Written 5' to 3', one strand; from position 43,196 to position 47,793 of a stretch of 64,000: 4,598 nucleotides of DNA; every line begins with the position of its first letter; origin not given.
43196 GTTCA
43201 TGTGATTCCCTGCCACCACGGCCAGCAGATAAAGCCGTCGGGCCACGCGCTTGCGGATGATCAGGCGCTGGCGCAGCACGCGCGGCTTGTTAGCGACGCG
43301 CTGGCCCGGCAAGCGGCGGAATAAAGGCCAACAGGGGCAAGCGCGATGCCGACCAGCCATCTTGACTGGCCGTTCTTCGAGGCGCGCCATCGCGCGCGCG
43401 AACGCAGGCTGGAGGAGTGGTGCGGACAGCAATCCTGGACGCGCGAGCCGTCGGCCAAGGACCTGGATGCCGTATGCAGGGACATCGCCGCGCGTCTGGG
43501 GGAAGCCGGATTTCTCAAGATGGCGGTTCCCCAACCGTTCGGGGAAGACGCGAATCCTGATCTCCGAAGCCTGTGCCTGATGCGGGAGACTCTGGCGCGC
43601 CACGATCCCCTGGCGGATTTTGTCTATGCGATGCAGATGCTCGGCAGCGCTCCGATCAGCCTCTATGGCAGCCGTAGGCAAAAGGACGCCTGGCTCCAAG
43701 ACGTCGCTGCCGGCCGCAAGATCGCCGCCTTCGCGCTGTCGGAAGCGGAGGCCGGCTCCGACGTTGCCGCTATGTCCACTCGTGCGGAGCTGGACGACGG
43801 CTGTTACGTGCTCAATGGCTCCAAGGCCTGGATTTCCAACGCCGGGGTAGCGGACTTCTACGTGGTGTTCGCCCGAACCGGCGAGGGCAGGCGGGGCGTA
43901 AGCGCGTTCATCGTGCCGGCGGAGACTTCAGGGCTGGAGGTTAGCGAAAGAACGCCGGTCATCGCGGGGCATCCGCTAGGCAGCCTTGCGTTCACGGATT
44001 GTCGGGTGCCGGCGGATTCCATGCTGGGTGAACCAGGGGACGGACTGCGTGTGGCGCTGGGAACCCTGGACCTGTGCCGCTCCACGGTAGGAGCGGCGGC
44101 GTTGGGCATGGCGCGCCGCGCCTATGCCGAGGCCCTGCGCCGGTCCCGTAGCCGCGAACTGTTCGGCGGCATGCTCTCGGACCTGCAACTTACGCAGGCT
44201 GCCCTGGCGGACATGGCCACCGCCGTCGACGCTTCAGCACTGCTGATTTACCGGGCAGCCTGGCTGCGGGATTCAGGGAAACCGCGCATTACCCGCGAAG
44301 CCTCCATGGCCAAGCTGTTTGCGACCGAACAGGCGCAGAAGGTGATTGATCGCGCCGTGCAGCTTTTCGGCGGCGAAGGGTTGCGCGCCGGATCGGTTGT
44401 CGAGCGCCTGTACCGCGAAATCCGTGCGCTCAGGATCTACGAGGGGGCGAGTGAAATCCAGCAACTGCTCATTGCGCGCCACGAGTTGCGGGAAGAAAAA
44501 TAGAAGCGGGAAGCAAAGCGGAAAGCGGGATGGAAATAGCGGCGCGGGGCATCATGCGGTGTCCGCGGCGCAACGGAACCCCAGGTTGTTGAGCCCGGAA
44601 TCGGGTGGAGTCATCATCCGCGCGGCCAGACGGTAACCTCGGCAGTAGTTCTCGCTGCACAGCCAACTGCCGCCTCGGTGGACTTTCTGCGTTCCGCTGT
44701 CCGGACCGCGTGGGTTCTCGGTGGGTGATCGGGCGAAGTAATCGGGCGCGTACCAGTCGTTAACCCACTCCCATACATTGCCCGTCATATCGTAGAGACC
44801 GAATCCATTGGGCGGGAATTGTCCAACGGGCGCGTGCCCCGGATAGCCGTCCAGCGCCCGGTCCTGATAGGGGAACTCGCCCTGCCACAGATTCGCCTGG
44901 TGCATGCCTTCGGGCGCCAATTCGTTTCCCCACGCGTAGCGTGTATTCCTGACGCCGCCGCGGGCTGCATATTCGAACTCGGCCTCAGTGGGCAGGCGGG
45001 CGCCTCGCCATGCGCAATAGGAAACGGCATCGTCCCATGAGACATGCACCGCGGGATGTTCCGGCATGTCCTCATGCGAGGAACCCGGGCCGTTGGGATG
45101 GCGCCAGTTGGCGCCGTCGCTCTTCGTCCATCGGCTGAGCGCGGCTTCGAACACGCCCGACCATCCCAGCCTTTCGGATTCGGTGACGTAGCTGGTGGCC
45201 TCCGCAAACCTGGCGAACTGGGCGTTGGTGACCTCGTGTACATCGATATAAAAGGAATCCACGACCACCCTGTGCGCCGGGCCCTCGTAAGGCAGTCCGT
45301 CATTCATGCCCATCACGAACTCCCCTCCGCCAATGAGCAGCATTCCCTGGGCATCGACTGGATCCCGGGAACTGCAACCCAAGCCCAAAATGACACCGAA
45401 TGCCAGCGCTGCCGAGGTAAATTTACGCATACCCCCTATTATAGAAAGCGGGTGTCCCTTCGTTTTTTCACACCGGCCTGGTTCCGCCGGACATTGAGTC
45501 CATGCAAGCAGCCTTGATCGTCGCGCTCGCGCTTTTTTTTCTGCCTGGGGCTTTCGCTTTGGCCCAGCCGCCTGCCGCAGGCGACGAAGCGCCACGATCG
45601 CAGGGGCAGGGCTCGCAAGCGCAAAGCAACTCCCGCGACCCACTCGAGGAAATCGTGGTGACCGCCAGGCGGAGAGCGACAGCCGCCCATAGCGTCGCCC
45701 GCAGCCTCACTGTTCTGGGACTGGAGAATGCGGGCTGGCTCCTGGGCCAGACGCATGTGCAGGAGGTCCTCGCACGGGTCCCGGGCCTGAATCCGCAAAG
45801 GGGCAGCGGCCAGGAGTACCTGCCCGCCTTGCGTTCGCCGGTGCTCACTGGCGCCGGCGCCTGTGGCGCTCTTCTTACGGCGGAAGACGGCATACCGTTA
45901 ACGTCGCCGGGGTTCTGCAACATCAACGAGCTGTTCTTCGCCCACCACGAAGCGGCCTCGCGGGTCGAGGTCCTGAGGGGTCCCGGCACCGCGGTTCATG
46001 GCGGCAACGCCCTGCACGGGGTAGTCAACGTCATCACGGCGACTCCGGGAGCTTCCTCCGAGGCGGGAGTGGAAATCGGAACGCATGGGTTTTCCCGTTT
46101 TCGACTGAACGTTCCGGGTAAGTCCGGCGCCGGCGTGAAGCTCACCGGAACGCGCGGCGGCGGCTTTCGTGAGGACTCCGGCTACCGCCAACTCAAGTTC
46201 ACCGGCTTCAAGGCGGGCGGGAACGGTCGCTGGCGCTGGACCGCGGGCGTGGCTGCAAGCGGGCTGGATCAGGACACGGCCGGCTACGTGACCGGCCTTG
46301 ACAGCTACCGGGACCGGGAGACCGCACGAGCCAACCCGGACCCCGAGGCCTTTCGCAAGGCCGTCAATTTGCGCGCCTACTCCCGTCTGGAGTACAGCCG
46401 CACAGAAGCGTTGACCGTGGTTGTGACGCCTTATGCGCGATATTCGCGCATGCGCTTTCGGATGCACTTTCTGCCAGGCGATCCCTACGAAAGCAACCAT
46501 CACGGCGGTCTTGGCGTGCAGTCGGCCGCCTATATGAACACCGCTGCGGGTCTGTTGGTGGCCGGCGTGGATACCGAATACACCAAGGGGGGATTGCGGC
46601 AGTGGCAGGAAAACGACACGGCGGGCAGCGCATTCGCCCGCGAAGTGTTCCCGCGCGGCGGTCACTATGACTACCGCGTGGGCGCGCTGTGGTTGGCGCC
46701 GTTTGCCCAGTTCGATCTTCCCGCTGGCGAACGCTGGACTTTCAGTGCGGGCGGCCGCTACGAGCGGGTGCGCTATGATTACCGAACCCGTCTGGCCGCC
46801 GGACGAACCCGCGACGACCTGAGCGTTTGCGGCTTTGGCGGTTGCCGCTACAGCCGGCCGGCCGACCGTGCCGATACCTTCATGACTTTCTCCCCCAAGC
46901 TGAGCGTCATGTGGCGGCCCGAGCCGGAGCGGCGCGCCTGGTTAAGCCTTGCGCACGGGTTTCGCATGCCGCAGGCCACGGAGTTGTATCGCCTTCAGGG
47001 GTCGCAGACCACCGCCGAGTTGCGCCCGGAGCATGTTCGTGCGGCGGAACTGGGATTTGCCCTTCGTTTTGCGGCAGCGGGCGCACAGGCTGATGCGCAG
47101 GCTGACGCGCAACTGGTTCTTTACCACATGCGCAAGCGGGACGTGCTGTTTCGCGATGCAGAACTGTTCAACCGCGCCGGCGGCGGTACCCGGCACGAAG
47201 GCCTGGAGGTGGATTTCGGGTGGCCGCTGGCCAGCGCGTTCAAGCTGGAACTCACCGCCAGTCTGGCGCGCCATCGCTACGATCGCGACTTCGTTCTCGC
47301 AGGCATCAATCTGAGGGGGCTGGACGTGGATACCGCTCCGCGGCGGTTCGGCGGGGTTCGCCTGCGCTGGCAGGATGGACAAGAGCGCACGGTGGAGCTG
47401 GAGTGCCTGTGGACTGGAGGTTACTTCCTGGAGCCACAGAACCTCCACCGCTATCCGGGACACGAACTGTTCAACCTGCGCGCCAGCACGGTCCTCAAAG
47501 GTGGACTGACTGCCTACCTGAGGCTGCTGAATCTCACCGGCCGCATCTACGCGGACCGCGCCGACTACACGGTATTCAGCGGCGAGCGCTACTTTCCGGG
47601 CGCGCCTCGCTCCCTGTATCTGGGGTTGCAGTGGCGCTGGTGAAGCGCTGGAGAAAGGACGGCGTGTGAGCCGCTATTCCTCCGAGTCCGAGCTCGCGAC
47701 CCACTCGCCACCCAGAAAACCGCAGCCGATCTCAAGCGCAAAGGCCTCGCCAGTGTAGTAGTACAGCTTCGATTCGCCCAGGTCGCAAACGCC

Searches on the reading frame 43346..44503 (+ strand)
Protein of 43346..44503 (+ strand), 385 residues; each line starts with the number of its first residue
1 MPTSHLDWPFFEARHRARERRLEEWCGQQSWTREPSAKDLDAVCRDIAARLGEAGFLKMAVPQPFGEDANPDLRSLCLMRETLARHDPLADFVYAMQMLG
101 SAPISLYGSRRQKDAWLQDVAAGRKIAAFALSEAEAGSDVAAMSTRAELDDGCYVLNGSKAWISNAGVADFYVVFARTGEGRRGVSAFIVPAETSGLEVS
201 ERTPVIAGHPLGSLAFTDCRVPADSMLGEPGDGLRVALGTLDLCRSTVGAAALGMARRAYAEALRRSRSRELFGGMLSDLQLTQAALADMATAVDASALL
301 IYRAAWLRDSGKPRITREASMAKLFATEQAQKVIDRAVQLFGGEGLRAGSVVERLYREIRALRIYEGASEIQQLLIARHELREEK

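Call 67: search_protein_families(library=pfam, proteins=[window:43346-44503:+], max_evalue=0.001)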
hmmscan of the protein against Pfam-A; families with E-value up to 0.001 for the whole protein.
window:43346-44503:+ (385 aa): 5 families
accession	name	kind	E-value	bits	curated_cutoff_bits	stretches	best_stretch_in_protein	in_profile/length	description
PF00441.29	Acyl-CoA_dh_1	-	5.4e-44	150.4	22.4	1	231-380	1-149/150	Acyl-CoA dehydrogenase, C-terminal domain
PF02770.24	Acyl-CoA_dh_M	-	1.6e-23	83.1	33.3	1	128-219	1-97/97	Acyl-CoA dehydrogenase, middle domain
PF08028.16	Acyl-CoA_dh_2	-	1.2e-21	77.8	22.7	1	247-369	2-133/134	Acyl-CoA dehydrogenase, C-terminal domain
PF02771.21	Acyl-CoA_dh_N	-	3.4e-11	44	22.9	1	42-123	31-112/113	Acyl-CoA dehydrogenase, N-terminal domain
PF22924.1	ACOX_C_alpha1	-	0.00048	20.4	27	1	315-378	103-166/169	Acyl-CoA oxidase, C-alpha1 domain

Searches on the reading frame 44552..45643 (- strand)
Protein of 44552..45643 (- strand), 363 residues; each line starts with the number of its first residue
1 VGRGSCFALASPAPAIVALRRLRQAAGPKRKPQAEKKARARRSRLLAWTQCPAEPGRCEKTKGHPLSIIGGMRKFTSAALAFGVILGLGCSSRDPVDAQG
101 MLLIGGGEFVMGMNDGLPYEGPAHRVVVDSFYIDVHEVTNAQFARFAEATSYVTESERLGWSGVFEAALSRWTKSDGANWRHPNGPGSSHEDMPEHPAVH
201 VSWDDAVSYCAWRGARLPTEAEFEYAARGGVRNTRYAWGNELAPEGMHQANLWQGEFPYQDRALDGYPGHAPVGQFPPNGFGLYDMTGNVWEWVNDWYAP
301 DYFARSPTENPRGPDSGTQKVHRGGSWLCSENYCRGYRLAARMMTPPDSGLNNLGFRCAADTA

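Call 67: search_protein_families(library=pfam, proteins=[window:44552-45643:-], max_evalue=0.001)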
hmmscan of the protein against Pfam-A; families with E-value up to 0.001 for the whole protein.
window:44552-45643:- (363 aa): 1 family
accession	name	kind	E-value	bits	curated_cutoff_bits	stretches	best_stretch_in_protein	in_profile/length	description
PF03781.23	FGE-sulfatase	-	1.1e-80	271.4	23.3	1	98-359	2-254/255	Sulfatase-modifying factor enzyme 1-like domain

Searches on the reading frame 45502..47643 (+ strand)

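Call 67: search_protein_families(library=pfam, proteins=[window:45502-47643:+], max_evalue=0.001)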
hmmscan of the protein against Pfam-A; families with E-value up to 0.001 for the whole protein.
window:45502-47643:+ (713 aa): 2 families
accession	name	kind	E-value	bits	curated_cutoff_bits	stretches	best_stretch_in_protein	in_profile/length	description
PF00593.30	TonB_dep_Rec_b-barrel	-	6.9e-32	112.3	27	1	233-678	21-436/436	TonB dependent receptor-like, beta-barrel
PF07715.20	Plug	-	2.3e-08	34.9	23.9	1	82-174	21-107/107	TonB-dependent Receptor Plug Domain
